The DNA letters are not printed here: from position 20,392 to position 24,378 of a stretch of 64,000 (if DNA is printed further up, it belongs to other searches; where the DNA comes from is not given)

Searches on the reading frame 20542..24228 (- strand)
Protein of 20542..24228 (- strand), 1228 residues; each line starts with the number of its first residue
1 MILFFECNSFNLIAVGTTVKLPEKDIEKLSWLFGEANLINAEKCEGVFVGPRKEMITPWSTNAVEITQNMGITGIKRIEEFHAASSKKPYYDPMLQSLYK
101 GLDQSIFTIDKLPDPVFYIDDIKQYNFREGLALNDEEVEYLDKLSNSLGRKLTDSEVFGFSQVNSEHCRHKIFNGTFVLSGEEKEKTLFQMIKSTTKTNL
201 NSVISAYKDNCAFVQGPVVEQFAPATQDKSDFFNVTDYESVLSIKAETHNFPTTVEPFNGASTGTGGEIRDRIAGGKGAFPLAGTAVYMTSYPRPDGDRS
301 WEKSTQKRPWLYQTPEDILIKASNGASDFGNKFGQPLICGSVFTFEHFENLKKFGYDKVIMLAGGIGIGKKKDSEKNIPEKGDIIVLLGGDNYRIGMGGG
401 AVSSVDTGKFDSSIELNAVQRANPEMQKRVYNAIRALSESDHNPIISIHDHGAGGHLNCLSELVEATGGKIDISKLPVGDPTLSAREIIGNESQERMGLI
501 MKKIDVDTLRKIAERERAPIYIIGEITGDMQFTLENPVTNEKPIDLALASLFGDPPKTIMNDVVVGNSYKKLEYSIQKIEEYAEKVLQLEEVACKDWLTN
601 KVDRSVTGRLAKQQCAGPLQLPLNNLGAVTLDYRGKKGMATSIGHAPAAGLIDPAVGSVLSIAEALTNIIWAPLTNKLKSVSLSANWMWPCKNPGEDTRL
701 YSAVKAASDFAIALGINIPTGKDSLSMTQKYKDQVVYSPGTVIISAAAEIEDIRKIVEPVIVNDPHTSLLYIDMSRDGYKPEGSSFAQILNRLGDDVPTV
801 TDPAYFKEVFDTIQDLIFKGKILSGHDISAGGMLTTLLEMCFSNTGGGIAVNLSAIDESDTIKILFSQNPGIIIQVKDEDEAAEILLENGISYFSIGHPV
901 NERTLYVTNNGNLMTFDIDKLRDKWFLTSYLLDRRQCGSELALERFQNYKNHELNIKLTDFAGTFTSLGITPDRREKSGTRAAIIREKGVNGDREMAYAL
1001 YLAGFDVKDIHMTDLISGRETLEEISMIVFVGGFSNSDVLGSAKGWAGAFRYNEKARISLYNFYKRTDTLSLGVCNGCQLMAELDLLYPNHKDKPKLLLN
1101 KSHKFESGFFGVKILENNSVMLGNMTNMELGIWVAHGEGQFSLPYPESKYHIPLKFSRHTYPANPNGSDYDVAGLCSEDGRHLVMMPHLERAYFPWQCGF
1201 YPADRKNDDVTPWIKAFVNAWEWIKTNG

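Call 26: search_protein_families(library=pfam, proteins=[window:20542-24228:-])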
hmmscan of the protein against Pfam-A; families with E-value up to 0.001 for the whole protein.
window:20542-24228:- (1228 aa): 5 families
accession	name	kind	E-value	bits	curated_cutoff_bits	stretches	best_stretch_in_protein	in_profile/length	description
PF13507.12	GATase_5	-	4.1e-79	265.8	27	1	981-1224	3-260/260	CobB/CobQ-like glutamine amidotransferase domain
PF22689.1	FGAR-AT_PurM_N-like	-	1.3e-43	148.9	27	1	595-748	2-159/160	FGAR-AT PurM_N-like domain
PF02769.27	AIRS_C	-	3.5e-39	134.9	23.1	2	381-531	2-150/156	AIR synthase related protein, C-terminal domain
PF18072.6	FGAR-AT_linker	-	7.3e-19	68.5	26.6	1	122-171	1-50/50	Formylglycinamide ribonucleotide amidotransferase linker domain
PF18076.6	FGAR-AT_N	-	7.9e-09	36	26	1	19-82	10-75/115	Formylglycinamide ribonucleotide amidotransferase N-terminal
